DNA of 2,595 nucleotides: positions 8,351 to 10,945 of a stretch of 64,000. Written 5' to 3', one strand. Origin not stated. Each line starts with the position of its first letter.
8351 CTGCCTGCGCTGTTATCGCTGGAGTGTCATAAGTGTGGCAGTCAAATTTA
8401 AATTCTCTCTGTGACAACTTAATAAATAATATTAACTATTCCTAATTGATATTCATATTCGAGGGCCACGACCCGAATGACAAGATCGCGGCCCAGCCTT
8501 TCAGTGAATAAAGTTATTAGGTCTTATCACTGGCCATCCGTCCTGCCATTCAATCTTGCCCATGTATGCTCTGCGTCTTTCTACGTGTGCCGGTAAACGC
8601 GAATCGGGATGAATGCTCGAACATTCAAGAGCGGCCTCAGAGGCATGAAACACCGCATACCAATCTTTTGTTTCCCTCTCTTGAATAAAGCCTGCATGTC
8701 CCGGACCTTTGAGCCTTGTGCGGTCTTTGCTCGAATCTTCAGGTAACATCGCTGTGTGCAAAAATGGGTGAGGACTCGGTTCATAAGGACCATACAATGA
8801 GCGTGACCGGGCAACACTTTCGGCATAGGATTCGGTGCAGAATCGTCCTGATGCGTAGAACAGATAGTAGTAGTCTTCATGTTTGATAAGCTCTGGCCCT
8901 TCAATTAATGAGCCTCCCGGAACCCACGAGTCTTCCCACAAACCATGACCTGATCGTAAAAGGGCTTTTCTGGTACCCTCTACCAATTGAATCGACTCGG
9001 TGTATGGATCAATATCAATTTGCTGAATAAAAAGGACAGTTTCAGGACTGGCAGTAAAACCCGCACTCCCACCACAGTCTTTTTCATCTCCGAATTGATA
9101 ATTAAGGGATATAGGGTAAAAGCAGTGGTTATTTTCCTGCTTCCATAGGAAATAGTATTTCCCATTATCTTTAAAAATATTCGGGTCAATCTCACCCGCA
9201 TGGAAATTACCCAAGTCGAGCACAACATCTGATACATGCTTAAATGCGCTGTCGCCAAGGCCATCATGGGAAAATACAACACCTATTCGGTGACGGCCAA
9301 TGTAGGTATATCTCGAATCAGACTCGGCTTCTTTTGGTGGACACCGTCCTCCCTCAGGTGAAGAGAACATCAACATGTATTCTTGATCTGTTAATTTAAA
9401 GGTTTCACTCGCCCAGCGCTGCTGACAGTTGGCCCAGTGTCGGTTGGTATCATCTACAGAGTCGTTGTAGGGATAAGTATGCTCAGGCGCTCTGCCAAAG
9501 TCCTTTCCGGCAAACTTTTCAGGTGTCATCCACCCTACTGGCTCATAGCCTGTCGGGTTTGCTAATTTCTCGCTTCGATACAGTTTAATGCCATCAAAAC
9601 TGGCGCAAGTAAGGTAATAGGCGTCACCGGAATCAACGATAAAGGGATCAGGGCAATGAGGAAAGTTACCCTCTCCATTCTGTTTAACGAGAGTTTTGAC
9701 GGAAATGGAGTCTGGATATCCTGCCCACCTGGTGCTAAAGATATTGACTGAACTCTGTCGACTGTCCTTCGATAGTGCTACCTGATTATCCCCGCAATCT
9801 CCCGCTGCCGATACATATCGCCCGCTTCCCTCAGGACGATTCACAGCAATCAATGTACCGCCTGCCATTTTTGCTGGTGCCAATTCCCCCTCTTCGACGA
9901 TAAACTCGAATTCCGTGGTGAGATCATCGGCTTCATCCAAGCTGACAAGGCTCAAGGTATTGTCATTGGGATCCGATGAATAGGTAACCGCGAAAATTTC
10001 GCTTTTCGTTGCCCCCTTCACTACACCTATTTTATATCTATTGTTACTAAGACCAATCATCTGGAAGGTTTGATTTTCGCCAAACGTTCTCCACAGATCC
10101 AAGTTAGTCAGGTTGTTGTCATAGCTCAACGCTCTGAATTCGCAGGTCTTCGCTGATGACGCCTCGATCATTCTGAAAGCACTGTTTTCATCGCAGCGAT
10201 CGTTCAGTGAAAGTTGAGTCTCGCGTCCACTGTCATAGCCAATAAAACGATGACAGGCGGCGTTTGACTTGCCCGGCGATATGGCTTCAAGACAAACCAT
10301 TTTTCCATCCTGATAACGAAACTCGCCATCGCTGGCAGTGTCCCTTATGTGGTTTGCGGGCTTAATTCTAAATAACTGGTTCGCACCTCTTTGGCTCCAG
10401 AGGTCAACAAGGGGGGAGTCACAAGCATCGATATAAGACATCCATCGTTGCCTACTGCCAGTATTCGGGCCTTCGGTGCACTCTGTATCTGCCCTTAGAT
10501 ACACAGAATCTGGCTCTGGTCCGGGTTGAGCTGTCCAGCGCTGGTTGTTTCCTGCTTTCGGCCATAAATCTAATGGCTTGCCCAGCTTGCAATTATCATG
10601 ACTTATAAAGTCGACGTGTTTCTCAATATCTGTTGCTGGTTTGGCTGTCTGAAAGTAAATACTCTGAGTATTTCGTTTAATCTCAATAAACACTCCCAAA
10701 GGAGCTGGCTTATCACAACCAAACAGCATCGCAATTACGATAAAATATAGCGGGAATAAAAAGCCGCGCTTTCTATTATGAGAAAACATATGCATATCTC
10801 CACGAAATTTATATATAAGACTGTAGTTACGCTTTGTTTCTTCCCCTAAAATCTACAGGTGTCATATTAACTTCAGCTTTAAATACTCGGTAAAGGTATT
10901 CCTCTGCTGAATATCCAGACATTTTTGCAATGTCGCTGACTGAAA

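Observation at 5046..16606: Galactofuranose-type ABC transporter, XylR-like regulator, CBM13-GH43 lipoprotein and galETK as one co-directional catabolic locus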

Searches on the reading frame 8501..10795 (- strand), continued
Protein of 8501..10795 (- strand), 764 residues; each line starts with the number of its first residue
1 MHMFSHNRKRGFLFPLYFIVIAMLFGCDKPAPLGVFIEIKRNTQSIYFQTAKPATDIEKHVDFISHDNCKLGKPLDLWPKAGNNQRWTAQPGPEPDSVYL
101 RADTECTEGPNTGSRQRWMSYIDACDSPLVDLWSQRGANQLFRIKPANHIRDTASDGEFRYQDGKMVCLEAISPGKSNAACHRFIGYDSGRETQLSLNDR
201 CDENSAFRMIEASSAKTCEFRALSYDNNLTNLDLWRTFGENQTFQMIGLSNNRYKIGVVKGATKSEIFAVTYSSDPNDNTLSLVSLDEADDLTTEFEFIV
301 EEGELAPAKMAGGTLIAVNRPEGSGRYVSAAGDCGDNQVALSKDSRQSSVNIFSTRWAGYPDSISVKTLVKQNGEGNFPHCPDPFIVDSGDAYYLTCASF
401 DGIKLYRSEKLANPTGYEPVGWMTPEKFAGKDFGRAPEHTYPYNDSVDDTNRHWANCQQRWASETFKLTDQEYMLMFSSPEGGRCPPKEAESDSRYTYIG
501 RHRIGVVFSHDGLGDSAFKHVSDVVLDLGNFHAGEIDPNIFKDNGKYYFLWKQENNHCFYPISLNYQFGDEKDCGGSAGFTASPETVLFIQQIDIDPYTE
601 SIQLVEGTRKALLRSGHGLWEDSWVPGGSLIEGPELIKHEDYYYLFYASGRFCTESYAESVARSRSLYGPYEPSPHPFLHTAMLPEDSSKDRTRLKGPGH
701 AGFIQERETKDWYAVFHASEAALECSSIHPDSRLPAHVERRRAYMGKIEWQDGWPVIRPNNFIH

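Call 37: list_cluster_members(proteins=[P0003, P0004, P0005, P0006, P0007, P0008, P0009, P0011, P0016, P0018])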
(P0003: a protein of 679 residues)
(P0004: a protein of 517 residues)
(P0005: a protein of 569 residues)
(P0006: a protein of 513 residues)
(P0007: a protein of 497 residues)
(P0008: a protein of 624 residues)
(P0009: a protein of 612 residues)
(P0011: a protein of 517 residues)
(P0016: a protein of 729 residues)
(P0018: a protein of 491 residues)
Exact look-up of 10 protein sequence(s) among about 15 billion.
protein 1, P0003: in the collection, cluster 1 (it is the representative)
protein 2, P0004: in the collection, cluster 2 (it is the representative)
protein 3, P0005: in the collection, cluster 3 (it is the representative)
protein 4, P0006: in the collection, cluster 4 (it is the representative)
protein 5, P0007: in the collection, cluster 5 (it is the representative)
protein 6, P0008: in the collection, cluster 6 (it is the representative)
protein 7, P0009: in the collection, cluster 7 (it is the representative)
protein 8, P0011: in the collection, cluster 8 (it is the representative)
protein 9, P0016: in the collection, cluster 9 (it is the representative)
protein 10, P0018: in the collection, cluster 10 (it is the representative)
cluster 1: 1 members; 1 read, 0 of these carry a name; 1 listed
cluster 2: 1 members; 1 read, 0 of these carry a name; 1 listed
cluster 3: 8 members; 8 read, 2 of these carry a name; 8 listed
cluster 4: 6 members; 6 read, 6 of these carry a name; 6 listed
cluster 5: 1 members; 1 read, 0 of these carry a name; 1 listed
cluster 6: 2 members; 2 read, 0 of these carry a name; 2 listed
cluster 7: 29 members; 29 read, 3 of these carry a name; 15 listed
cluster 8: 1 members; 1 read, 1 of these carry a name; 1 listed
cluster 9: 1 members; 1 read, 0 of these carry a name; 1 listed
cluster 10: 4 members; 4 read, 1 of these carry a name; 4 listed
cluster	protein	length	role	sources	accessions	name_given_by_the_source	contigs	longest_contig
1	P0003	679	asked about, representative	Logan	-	-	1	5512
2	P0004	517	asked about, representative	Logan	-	-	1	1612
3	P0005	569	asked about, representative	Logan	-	-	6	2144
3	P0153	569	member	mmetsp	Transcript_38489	Transcript_38489/g.44845 ORF Transcript_38489/g.44845 Transcript_38489/m.44845 ...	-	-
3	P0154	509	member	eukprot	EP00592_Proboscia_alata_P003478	CAMPEP_0194371012 /NCGR_PEP_ID=MMETSP0174-20130528/19350_1 /TAXON_ID=216777 ...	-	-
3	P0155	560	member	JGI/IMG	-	-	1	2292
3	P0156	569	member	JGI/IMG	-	-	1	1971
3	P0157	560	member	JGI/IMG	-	-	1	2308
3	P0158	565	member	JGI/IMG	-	-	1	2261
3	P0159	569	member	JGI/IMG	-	-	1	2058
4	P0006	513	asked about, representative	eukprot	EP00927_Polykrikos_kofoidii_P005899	TRINITY_DN1236_c0_g1_i3.p1 TRINITY_DN1236_c0_g1~~TRINITY_DN1236_c0_g1_i3.p1 ORF ...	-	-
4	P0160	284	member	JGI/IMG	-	beta-xylosidase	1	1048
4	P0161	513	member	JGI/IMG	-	hypothetical protein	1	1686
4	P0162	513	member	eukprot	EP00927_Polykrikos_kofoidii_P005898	TRINITY_DN1236_c0_g1_i2.p1 TRINITY_DN1236_c0_g1~~TRINITY_DN1236_c0_g1_i2.p1 ORF ...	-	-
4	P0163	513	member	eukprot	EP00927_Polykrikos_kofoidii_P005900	TRINITY_DN1236_c0_g1_i5.p1 TRINITY_DN1236_c0_g1~~TRINITY_DN1236_c0_g1_i5.p1 ORF ...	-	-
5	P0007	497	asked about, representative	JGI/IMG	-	-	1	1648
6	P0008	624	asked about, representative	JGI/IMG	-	-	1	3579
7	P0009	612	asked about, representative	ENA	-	-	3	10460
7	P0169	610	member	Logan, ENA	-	-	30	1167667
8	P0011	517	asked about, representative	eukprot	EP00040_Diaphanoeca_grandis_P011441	m.58659 g.58659 ORF g.58659 m.58659 type:complete len:518 (-) comp22594_c1_seq1:81-1634(-)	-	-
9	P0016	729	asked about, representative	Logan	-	-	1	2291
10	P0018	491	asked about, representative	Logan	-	-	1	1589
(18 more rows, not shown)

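Call 49: predict_structure(alignment_id=A3)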
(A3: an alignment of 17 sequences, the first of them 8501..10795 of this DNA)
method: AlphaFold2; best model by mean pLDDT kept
length: 764 residues; sequences in the alignment: 17
mean_pLDDT: 66.8   pTM: 0.65
mean pLDDT of the five models: 66.8, 64.8, 63.8, 62.8, 61.2
residues with pLDDT >= 90: 136; 70-90: 252; 50-70: 157; < 50: 219
segments of 3 or more residues with pLDDT < 50: 1-14, 26-85, 105-114, 121-138, 149-165, 176-205, 214-217, 302-310, 431-450, 493-497, 558-580, 728-735
pLDDT, mean of each block of 10 residues (from residue 1): 36 51 46 39 33 32 44 37 52 71 48 50 35 43 61 35 51 48 27 32 50 53 80 75 76 79 73 89 87 81 41 77 81 70 69 55 77 81 92 90 91 90 75 40 37 67 88 88 54 48 85 91 71 79 95 63 35 38 76 89 88 76 73 93 94 83 91 80 82 83 93 93 60 53 92 84 82
secondary structure, 60 per line:
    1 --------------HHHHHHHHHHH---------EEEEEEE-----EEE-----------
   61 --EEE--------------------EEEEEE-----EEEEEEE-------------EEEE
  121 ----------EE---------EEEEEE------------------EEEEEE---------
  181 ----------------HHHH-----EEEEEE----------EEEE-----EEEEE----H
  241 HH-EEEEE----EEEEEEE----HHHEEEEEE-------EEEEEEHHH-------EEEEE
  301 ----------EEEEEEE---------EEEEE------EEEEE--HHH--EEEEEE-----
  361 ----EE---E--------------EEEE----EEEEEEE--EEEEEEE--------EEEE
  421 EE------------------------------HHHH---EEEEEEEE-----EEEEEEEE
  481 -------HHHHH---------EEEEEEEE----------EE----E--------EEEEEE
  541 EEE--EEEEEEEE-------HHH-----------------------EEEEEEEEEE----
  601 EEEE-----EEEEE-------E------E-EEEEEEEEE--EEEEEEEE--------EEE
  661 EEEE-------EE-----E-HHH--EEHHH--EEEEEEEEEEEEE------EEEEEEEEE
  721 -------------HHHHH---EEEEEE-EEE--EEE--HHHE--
elements in order (helices of 4 or more, strands of 3 or more residues): H15-25 E35-41 E47-49 E63-65 E86-91 E97-103 E117-120 E142-147 E166-171 H197-200 E206-211 E222-225 E231-235 E244-248 E253-259 E267-272 E280-285 E296-300 E311-317 E327-331 E338-342 E350-355 E385-388 E393-399 E402-408 E417-422 H453-456 E460-467 E473-480 H488-492 E502-509 E535-543 E546-553 E587-596 E601-604 E610-614 E631-639 E642-649 E658-664 E693-705 E712-720 H734-738 E742-747 E749-751 E754-756

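Call 54: fold_search(model_id=the predicted structure, library=pdb)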
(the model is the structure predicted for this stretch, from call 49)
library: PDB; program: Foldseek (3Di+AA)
matches with E <= 10: 722; with E <= 0.001: 246
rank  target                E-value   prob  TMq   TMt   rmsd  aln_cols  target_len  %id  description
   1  9nxg_A                2.0e-20  1.00  0.32  0.51  17.9       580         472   14  An alpha-l-arabinofuranosidase (AtAbf43C) from Acetivibrio thermocellus DSM1313 (released 2025-08-20)
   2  9nxh                  2.5e-19  1.00  0.32  0.51  17.6       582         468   14  An alpha-l-arabinofuranosidase (AtAbf43C) from Acetivibrio thermocellus DSM1313 bound to arabinofuranose (released 2025-08-20)
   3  7k1r_C                2.2e-17  1.00  0.31  0.42   6.9       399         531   20  X-ray Structure of an Enterobacter GH43 Beta-Xylosidase: EcXyl43 F507A mutant (released 2021-11-10)
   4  8uws_B                1.3e-16  1.00  0.30  0.42   7.0       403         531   20  Cryo-EM structure of an Enterobacter GH43 Beta-Xylosidase: EcXyl43 (released 2024-05-15)
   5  6ife_B                1.4e-16  1.00  0.31  0.43   6.8       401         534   20  A Glycoside Hydrolase Family 43 beta-Xylosidase (released 2019-03-13)
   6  7k1r_A                2.6e-16  1.00  0.30  0.42   6.9       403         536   20  X-ray Structure of an Enterobacter GH43 Beta-Xylosidase: EcXyl43 F507A mutant (released 2021-11-10)
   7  2exi_A                2.8e-16  1.00  0.30  0.42   7.6       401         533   20  Structure of the family43 beta-Xylosidase D15G mutant from geobacillus stearothermophilus (released 2006-04-04)
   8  1yif_A                3.4e-16  1.00  0.29  0.41   7.3       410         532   20  CRYSTAL STRUCTURE OF beta-1,4-xylosidase FROM BACILLUS SUBTILIS, NEW YORK STRUCTURAL GENOMICS CONSORTIUM (released 2005-01-18)
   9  8uws_D                4.2e-16  1.00  0.30  0.42   6.6       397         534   20  Cryo-EM structure of an Enterobacter GH43 Beta-Xylosidase: EcXyl43 (released 2024-05-15)
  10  6ife_A                8.2e-16  1.00  0.31  0.43   6.6       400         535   20  A Glycoside Hydrolase Family 43 beta-Xylosidase (released 2019-03-13)
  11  2exj_A                8.2e-16  1.00  0.30  0.42   7.1       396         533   20  Structure of the family43 beta-Xylosidase D128G mutant from geobacillus stearothermophilus in complex with xylobiose (released 2006-04-04)
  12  2exh_A                8.6e-16  1.00  0.30  0.42   7.5       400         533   20  Structure of the family43 beta-Xylosidase from geobacillus stearothermophilus (released 2006-04-04)
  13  8uws_A                1.3e-15  1.00  0.30  0.42   6.6       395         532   20  Cryo-EM structure of an Enterobacter GH43 Beta-Xylosidase: EcXyl43 (released 2024-05-15)
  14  5zqs_B                1.4e-15  1.00  0.30  0.42   6.3       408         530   20  Crystal structure of beta-xylosidase mutant (E186Q/F503Y) from Bacillus pumilus (released 2018-05-30)
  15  3c2u_A                2.1e-15  1.00  0.30  0.41   7.3       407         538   20  Structure of the two subsite D-xylosidase from Selenomonas ruminantium in complex with 1,3-bis[tris(hydroxymethyl)meth (released 2008-04-22)
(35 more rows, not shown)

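Call 80: find_related_loci(query=A1, collection=metagenome_contigs, flank=10000)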
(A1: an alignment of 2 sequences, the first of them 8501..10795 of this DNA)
Query A1 (764 aa) in metagenome_contigs; peptide patterns used: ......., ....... (x = any residue, [..] = any of these).
346 stretches matched a pattern, but none encodes a relative of the query by tblastn (E <= 1e-3).

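Call 81: find_encoding_contigs(protein=P0003, flank=6000, max_places=2)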
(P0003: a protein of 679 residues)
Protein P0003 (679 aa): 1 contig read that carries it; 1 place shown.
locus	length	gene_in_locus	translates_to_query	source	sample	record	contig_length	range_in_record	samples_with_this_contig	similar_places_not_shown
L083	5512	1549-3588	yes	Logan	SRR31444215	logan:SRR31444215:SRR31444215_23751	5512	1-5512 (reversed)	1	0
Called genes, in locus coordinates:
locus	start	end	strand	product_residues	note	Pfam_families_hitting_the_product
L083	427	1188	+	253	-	PF19775:DUF6261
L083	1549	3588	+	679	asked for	PF14200:RicinB_lectin_2 (faint), PF04616:Glyco_hydro_43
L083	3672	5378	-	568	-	PF00023:Ank (faint), PF12796:Ank_2 (weak), PF13606:Ank_3 (faint), PF13857:Ank_5 (faint), PF13637:Ank_4 (weak), PF12796:Ank_2, PF13637:Ank_4 (weak)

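Call 82: find_encoding_contigs(protein=P0169, flank=8000, max_places=2)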
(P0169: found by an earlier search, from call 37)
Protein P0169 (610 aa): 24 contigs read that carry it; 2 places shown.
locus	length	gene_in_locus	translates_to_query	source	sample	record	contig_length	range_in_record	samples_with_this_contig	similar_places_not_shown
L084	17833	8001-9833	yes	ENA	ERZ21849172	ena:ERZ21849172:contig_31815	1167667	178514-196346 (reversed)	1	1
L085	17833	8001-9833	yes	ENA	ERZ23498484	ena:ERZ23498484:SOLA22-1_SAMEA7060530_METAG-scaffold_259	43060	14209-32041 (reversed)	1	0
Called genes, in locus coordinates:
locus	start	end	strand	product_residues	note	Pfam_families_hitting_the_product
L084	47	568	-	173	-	-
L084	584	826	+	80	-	-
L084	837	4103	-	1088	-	-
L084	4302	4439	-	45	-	-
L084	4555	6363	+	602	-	-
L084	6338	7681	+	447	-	-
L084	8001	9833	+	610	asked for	PF04616:Glyco_hydro_43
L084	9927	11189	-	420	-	PF00271:Helicase_C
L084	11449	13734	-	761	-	PF00176:SNF2-rel_dom, PF21325:SHPRH_helical-1st (faint)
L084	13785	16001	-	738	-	-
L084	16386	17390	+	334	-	PF27949:LPA2-like (weak)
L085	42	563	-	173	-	-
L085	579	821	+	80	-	-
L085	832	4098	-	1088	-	-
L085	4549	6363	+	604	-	-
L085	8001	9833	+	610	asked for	PF04616:Glyco_hydro_43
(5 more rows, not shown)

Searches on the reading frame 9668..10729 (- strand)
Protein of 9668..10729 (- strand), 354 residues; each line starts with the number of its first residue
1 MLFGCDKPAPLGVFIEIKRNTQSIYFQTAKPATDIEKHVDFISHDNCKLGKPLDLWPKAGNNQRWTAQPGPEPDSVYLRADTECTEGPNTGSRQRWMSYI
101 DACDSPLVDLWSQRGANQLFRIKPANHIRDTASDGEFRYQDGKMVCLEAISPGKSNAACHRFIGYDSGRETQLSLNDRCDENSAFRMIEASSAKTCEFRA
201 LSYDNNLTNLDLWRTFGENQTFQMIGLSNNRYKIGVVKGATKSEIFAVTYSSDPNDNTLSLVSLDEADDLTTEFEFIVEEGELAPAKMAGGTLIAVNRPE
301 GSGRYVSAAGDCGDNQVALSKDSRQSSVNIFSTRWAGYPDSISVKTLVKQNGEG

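Call 28: search_protein_families(library=pfam, proteins=[window:9668-10729:-], max_evalue=1)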
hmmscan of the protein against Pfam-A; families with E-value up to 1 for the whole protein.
seq(354 aa): 0 families

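Call 70: search_solved_structures(query=window:9710-10684:-, max_evalue=10, show_alignments=2)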
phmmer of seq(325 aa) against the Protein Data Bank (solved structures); distinct sequences matched with E-value up to 10: 1.
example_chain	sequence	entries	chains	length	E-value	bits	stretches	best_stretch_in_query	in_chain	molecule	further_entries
9xu3_z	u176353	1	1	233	0.42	13.2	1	4-44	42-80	Protein FAM204A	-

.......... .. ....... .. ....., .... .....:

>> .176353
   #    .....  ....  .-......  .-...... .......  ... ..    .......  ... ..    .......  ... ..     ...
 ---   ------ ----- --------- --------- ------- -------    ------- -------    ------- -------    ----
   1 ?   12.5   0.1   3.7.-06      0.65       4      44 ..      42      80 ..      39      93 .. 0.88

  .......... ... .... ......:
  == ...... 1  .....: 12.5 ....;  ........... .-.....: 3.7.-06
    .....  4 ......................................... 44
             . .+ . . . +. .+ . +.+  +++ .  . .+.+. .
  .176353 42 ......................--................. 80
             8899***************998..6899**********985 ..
